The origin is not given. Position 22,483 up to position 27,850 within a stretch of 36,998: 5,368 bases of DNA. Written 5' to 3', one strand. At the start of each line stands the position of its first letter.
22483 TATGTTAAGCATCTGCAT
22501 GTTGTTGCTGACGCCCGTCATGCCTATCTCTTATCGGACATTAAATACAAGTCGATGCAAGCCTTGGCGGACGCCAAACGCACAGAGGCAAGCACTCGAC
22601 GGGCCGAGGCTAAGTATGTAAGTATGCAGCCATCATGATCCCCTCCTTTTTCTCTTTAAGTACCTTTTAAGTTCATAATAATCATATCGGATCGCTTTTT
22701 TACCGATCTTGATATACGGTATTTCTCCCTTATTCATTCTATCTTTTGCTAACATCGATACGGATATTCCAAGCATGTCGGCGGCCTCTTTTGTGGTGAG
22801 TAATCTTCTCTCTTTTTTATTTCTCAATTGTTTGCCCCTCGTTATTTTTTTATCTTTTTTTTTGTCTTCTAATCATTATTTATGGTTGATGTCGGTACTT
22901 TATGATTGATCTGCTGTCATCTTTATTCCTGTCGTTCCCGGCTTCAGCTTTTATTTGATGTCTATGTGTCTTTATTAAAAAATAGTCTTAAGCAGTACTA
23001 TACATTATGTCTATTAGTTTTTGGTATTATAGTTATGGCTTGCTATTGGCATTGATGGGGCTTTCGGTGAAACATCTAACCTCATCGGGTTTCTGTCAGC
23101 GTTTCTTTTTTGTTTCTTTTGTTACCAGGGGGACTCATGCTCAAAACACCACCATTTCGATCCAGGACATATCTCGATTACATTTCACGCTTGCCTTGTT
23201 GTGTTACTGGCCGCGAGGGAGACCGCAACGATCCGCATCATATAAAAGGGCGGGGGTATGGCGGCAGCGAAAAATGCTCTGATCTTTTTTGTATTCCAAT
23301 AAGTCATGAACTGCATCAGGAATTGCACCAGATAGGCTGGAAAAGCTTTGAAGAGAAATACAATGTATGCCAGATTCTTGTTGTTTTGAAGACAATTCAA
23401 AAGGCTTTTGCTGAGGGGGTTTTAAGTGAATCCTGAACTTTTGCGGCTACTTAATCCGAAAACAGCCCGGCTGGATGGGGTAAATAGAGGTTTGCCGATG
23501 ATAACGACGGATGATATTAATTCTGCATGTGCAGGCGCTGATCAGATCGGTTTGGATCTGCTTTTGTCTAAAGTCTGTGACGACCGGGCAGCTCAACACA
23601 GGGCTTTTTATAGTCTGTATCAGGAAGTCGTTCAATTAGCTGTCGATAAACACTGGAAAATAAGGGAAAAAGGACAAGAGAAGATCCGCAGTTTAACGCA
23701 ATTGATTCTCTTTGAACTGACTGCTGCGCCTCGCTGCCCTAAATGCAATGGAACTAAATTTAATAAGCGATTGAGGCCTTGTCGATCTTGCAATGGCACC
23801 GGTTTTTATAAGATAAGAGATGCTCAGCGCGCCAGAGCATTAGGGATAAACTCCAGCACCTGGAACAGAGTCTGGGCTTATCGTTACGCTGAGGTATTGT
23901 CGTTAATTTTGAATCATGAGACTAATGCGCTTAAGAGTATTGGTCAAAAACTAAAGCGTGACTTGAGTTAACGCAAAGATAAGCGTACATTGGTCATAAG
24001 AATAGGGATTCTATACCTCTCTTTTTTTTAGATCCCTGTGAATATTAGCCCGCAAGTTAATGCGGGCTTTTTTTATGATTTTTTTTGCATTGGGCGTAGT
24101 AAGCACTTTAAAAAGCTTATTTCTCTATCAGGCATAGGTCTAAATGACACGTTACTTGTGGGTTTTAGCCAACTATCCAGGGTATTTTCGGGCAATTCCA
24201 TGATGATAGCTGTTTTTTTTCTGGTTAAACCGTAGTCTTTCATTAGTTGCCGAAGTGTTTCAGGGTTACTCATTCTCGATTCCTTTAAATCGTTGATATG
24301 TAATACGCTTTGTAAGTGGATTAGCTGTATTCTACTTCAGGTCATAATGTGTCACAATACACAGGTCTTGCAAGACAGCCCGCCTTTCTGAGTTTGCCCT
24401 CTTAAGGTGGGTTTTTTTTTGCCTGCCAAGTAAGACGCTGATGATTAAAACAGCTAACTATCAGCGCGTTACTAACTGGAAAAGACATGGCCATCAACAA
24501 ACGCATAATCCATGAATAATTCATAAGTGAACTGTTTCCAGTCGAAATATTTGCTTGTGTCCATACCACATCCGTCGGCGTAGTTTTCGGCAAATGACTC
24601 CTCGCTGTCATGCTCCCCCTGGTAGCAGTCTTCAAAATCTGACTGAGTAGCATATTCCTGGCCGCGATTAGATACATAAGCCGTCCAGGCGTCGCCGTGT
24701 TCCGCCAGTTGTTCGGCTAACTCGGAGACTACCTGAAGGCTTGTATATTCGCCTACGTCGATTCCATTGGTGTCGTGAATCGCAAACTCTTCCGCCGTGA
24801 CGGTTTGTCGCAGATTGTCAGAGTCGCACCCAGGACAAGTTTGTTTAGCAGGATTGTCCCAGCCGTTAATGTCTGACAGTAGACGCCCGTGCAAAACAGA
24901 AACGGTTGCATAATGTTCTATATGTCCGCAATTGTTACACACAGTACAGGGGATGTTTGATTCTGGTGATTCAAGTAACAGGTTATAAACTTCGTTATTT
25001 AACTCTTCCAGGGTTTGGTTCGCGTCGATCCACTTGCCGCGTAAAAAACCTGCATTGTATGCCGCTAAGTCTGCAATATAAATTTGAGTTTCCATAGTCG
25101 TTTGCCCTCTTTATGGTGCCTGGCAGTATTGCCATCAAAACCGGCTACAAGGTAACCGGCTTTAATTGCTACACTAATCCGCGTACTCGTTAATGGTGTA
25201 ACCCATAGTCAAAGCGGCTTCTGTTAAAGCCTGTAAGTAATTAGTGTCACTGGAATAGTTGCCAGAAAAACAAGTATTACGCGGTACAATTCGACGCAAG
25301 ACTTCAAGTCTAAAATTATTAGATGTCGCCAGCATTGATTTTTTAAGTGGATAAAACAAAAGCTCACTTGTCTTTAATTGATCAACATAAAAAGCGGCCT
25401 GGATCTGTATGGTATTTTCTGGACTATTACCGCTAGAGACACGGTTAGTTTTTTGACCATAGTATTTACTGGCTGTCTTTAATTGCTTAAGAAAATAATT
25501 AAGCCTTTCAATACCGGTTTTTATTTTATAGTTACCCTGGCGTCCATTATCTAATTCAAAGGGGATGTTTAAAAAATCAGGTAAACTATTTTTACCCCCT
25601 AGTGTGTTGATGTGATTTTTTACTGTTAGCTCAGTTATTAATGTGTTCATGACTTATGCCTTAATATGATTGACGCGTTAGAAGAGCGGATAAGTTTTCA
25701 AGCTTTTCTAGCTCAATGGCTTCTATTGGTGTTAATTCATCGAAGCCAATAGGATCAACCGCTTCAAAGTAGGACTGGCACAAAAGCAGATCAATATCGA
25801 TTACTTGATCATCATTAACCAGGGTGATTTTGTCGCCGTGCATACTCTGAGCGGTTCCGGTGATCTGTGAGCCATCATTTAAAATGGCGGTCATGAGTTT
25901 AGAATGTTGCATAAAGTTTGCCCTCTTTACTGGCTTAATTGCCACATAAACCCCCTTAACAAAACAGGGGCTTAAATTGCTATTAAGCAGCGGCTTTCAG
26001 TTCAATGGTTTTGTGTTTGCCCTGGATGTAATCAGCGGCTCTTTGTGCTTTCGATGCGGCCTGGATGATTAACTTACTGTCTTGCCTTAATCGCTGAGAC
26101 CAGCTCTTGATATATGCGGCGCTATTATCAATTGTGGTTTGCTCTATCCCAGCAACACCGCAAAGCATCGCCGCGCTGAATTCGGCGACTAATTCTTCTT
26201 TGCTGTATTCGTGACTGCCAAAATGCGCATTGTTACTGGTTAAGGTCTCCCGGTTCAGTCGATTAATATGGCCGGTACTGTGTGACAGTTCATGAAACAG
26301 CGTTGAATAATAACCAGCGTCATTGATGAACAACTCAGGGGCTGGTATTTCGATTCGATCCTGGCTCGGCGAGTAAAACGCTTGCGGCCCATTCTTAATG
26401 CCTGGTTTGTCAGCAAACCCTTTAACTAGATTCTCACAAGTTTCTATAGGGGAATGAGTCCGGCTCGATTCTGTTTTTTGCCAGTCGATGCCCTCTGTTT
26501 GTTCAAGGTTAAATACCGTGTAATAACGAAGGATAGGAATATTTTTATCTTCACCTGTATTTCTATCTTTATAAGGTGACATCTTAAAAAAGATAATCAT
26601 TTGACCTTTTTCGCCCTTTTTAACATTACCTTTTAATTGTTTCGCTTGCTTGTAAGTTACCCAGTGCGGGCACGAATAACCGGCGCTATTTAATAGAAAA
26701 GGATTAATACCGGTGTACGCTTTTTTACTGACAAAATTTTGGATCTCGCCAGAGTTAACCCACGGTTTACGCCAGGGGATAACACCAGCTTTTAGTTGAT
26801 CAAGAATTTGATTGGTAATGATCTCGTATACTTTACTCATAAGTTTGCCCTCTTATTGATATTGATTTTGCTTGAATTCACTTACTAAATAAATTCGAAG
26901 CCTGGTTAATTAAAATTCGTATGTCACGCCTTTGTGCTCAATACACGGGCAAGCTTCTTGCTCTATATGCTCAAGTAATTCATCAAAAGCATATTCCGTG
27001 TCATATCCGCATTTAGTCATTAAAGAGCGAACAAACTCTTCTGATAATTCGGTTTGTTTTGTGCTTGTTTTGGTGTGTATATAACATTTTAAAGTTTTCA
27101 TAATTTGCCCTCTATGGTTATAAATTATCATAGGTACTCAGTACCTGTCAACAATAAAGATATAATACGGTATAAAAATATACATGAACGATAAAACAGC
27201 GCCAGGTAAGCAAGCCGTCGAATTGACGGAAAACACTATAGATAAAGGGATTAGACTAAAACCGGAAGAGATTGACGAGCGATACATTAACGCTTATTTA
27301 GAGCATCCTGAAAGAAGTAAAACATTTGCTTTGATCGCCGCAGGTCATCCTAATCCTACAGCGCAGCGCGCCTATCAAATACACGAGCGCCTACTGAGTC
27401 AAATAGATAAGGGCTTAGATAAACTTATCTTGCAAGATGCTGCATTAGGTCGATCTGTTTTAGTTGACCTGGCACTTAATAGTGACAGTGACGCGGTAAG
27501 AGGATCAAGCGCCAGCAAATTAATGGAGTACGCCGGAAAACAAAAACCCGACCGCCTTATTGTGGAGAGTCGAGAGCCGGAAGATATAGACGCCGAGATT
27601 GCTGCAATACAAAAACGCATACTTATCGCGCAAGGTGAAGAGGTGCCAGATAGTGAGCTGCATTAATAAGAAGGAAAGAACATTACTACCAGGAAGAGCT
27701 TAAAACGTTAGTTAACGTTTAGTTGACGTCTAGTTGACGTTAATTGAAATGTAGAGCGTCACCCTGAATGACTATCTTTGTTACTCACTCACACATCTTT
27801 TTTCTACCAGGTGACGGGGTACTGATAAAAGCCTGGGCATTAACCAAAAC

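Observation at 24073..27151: Opposite-strand anti-restriction island between Q and terS, with three unknown genes as anti-defence candidates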

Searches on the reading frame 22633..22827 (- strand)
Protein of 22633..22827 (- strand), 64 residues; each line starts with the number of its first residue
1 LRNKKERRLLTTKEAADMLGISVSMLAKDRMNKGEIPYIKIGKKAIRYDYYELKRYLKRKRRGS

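Call 3: search_protein_families(library=pfam, proteins=[window:22633-22827:-], max_evalue=0.1)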
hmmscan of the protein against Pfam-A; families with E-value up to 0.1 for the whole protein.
window:22633-22827:- (64 aa): 3 families
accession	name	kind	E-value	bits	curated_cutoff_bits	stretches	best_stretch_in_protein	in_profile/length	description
PF12728.13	HTH_17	-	4.9e-11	43.2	27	1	9-60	1-50/51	Helix-turn-helix domain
PF00376.29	MerR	-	0.021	15.1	28.2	1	11-26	1-16/38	MerR family regulatory protein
PF01381.28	HTH_3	-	0.06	13.8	23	1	4-28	4-28/55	Helix-turn-helix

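Call 4: search_protein_families(library=phrogs, proteins=[window:22633-22827:-], max_evalue=0.01)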
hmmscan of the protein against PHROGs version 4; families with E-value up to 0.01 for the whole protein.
window:22633-22827:- (64 aa): 8 families
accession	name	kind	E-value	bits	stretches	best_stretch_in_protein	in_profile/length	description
phrog_66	-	integration and excision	7.3e-08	33.5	1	3-62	87-145/412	excisionase and transcriptional regulator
phrog_2528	-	unknown function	1.6e-05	25.9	1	16-61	35-80/90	-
phrog_668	-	DNA, RNA and nucleotide metabolism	3.1e-05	24.7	1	3-61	57-114/181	HTH DNA binding protein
phrog_15534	-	DNA, RNA and nucleotide metabolism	0.00018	23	1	5-61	39-92/93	HTH DNA binding protein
phrog_25665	-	integration and excision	0.00018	22.6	1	9-61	25-75/93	excisionase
phrog_7338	-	unknown function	0.00067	20.9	1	4-58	25-78/87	-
phrog_19174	-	unknown function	0.0015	19.7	1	4-57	38-90/100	-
phrog_2907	-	integration and excision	0.0065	17.9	1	6-42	3-38/117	excisionase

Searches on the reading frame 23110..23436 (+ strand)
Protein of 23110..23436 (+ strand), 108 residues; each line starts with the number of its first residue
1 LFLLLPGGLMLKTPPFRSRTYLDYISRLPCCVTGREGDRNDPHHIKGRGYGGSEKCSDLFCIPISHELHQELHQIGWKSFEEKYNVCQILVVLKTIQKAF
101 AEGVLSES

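Call 3: search_protein_families(library=pfam, proteins=[window:23110-23436:+], max_evalue=0.1)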
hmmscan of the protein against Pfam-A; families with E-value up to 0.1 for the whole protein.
window:23110-23436:+ (108 aa): 2 families
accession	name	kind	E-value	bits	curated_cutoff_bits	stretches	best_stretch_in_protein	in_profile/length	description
PF06147.18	DUF968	-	1.1e-16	61.8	27.8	1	14-103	85-171/171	Protein of unknown function (DUF968)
PF16784.11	HNHc_6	-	0.0058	16.7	26.6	1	46-97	145-198/204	Putative HNHc nuclease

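Call 4: search_protein_families(library=phrogs, proteins=[window:23110-23436:+], max_evalue=0.01)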
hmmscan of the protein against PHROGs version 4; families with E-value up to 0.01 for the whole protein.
window:23110-23436:+ (108 aa): 5 families
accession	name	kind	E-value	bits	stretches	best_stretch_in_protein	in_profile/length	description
phrog_96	-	DNA, RNA and nucleotide metabolism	2.4e-18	67.6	1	15-105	246-333/334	HNH endonuclease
phrog_23141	-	unknown function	7.2e-12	46.1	1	39-106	5-71/71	-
phrog_398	-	unknown function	3.1e-07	31.2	1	30-97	149-217/225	-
phrog_1588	-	unknown function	7.6e-07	30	1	17-86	26-101/132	-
phrog_18962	-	unknown function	4.6e-05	24.3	1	14-68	50-102/166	-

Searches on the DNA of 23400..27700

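Call 49: search_rna_families(source=window, start=23400, end=27700, threshold=evalue, max_evalue=1)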
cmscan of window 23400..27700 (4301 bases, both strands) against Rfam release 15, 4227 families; matches with E-value up to 1: 4.
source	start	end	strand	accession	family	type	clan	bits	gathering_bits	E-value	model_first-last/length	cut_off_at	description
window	24026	24081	+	RF02860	Arrc14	Gene; sRNA;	-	27.9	99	0.32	1-167/167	no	Actinobacillus sRNA 14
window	23985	24075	+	RF00513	Trp_leader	Cis-reg; leader;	-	20.7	41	0.87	1-100/100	no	Tryptophan operon leader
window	26716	26784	-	RF03003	GP20-b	Cis-reg;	-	20.1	36.2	0.58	1-62/62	no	GP20-b RNA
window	24010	24076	+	RF02837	anti-hemB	Gene; sRNA;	-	17.9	49.5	0.92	1-81/81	no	Burkholderia RNA 7 (anti-hemB)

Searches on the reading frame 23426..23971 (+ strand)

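Call 3: search_protein_families(library=pfam, proteins=[window:23426-23971:+], max_evalue=0.1)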
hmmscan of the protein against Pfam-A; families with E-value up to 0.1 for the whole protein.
window:23426-23971:+ (181 aa): 2 families
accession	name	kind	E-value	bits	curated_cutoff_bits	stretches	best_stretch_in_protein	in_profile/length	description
PF00684.25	DnaJ_CXXCXGXG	-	0.00027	21.6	32.7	1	99-126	39-65/65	DnaJ central domain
PF20432.4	Xre-like-HTH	-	0.084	13.6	25.8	0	129-155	23-47/63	Antitoxin Xre-like helix-turn-helix domain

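Call 4: search_protein_families(library=phrogs, proteins=[window:23426-23971:+], max_evalue=0.01)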
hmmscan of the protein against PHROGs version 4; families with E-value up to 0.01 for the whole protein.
window:23426-23971:+ (181 aa): 7 families
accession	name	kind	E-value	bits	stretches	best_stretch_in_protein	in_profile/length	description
phrog_127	-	transcription regulation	8e-13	49.6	2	117-175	187-250/253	anti-termination protein Q-like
phrog_17382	-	unknown function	1.1e-05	26.1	1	95-170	176-253/273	-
phrog_11137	-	unknown function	0.00029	21.7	1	104-138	7-39/54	-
phrog_9961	-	unknown function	0.0004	22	1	103-173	9-78/99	-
phrog_12902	-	unknown function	0.0014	19.9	0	112-132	19-39/61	-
phrog_31080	-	unknown function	0.0025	18.6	1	95-135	32-72/188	-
phrog_14965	-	unknown function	0.0036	17.9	1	5-151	4-151/200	-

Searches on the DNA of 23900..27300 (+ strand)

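Call 6: search_dna_similar(query=window:23900-27300:+, collection=phages, mode=near, max_rows=20)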
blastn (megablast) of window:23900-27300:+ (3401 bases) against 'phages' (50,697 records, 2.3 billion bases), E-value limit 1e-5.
No match.

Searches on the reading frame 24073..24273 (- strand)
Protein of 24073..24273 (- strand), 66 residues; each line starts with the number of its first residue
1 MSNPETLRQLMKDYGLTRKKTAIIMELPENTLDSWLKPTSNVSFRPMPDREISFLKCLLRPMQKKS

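Call 3: search_protein_families(library=pfam, proteins=[window:24073-24273:-], max_evalue=0.1)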
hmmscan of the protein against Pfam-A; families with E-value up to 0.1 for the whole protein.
window:24073-24273:- (66 aa): 1 family
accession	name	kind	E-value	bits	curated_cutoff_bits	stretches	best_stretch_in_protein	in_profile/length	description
PF13443.12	HTH_26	-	0.035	14.8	22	1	7-45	2-41/63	Cro/C1-type HTH DNA-binding domain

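Call 4: search_protein_families(library=phrogs, proteins=[window:24073-24273:-], max_evalue=0.01)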
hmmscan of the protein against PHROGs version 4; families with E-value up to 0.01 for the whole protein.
window:24073-24273:- (66 aa): 4 families
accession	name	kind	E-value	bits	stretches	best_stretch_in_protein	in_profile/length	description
phrog_7950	-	transcription regulation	0.00038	21.5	1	1-51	6-56/68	transcriptional repressor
phrog_4779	-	transcription regulation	0.0009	20.7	1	1-39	1-39/98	transcriptional regulator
phrog_18342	-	transcription regulation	0.001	20.1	1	5-41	21-57/123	transcriptional repressor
phrog_14341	-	transcription regulation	0.0067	17.2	1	3-63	4-62/184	transcriptional repressor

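Call 12: search_protein_families(library=ncbifam, proteins=[window:24073-24273:-], max_evalue=0.1)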
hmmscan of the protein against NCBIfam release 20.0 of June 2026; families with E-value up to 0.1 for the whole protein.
window:24073-24273:- (66 aa): 1 family
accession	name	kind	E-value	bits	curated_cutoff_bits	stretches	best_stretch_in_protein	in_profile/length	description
NF008853.0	PRK11891.1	equivalog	0.00014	20.6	560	1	6-59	8-61/430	aspartate carbamoyltransferase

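Call 81: search_solved_structures(query=A4, max_evalue=5, show_alignments=2)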
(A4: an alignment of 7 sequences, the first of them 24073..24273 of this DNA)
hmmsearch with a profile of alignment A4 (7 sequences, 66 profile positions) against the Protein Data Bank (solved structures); distinct sequences matched with E-value up to 5: 38.
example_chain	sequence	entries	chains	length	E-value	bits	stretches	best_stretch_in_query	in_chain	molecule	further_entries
7c0g_A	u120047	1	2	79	0.0013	21.7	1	5-58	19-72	Aca1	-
7fa3_A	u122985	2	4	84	0.0016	21.5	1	5-58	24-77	Aca1 | anti-CRISPR-associated protein Aca1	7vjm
3mlf_A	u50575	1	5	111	0.002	21.1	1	5-41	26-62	transcriptional regulator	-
7vjn_B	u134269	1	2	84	0.014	18.4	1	5-48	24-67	anti-CRISPR-associated protein Aca1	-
5eh0_A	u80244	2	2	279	0.074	16.1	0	12-41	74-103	Dual specificity protein kinase TTK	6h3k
4js8_A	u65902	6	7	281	0.076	16.1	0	12-41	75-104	Dual specificity protein kinase TTK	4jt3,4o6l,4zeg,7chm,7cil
7chn_A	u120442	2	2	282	0.077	16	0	12-41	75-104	Dual specificity protein kinase TTK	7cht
7cja_A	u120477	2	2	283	0.08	16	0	12-41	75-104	Dual specificity protein kinase TTK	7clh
4d2s_A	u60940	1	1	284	0.081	16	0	12-41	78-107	DUAL SPECIFICITY PROTEIN KINASE TTK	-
6n6o_A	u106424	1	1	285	0.082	16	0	12-41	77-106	Dual specificity protein kinase TTK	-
6tn9_A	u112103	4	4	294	0.09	15.8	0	12-41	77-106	Dual specificity protein kinase TTK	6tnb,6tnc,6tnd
6b4w_A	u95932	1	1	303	0.1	15.7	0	12-41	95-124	Dual specificity protein kinase TTK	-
5n7v_A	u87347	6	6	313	0.11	15.6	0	12-41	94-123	Dual specificity protein kinase TTK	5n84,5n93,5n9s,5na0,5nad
3cek_A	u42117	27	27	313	0.11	15.5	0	12-41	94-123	Dual specificity protein kinase TTK | Dual specificity protein kinase TTK or monopolar spindle 1 kinase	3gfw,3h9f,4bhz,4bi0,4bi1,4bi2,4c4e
2x9e_A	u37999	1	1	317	0.11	15.5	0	12-41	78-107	DUAL SPECIFICITY PROTEIN KINASE TTK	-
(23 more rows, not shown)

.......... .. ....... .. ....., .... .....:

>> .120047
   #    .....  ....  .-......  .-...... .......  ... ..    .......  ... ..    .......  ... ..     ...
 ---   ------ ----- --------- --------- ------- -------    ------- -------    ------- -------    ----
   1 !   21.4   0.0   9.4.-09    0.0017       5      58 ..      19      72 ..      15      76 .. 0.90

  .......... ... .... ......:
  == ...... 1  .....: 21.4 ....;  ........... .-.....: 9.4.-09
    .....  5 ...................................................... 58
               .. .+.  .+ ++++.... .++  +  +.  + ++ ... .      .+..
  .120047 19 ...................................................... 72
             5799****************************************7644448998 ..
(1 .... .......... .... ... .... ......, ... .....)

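Call 82: search_protein_families(library=pfam, alignment_id=A4, max_evalue=1)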
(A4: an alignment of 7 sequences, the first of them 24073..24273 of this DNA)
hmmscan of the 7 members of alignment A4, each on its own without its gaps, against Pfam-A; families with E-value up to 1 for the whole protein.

A. member 1, window:24073-24273:- (66 aa): 1 family
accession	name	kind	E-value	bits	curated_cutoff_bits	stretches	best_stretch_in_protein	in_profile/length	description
PF13443.12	HTH_26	-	0.035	14.8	22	1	7-45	2-41/63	Cro/C1-type HTH DNA-binding domain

B. families by the number of members that match (of 7 scanned): 17 families
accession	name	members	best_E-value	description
PF13384.12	HTH_23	5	0.033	Homeodomain-like domain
PF08281.18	Sigma70_r4_2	3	0.0054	Sigma-70, region 4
PF07308.18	DUF1456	3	0.063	Protein of unknown function (DUF1456)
PF17762.8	HTH_ParB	2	0.002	ParB HTH domain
PF13443.12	HTH_26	2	0.035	Cro/C1-type HTH DNA-binding domain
PF01381.28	HTH_3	2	0.038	Helix-turn-helix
PF08519.17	RFC1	2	0.063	Replication factor RFC1 C terminal domain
PF06056.18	Terminase_5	2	0.12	Putative ATPase subunit of terminase (gpP-like)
PF15978.11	TnsD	1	0.023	Tn7-like transposition protein D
PF04545.22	Sigma70_r4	1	0.051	Sigma-70, region 4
PF20432.4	Xre-like-HTH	1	0.11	Antitoxin Xre-like helix-turn-helix domain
PF13560.12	HTH_31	1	0.12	Helix-turn-helix domain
PF13022.12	HTH_Tnp_1_2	1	0.12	Helix-turn-helix of insertion element transposase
PF13412.12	HTH_24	1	0.13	Winged helix-turn-helix DNA-binding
PF13518.12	HTH_28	1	0.14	Helix-turn-helix domain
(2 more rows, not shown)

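Call 109: search_protein_families(library=padloc, proteins=[window:24073-24273:-], max_evalue=0.01)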
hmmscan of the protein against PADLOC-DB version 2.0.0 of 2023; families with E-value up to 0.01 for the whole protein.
window:24073-24273:- (66 aa): 0 families

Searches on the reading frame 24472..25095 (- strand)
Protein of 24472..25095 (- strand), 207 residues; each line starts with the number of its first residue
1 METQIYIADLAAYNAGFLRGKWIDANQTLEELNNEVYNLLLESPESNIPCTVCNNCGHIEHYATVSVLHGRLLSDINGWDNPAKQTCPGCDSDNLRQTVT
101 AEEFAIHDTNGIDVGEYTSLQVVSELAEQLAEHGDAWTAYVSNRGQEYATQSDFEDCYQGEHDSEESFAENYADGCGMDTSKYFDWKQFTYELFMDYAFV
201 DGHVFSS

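Call 3: search_protein_families(library=pfam, proteins=[window:24472-25095:-], max_evalue=0.1)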
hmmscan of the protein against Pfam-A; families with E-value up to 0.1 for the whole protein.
window:24472-25095:- (207 aa): 2 families
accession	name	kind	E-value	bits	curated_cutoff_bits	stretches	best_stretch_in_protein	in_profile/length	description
PF07275.16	ArdA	-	3e-26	93.3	27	1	5-200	1-147/155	Antirestriction protein (ArdA)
PF01155.25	HypA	-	0.074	13.5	28.9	0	37-108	60-109/112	Hydrogenase/urease nickel incorporation, metallochaperone, hypA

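Call 4: search_protein_families(library=phrogs, proteins=[window:24472-25095:-], max_evalue=0.01)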
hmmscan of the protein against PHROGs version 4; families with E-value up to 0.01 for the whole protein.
window:24472-25095:- (207 aa): 2 families
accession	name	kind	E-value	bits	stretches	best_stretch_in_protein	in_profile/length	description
phrog_2059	-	moron, auxiliary metabolic gene and host takeover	4.7e-20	73.6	1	2-204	2-171/181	anti-restriction protein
phrog_14321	-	moron, auxiliary metabolic gene and host takeover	0.00038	21.8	1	138-207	112-182/183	anti-restriction protein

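Call 12: search_protein_families(library=ncbifam, proteins=[window:24472-25095:-], max_evalue=0.1)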
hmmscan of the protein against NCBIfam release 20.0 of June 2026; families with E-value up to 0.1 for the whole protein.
window:24472-25095:- (207 aa): 1 family
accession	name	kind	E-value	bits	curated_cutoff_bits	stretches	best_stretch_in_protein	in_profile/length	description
TIGR02605.1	CxxC_CxxC_SSSS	subfamily_domain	0.00035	20.6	31.3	1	79-109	21-51/52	FmdB family zinc ribbon protein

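Call 72: search_solved_structures(query=window:24472-25095:-, max_evalue=0.01, show_alignments=1)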
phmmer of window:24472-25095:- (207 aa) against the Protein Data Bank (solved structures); distinct sequences matched with E-value up to 0.01: 0.
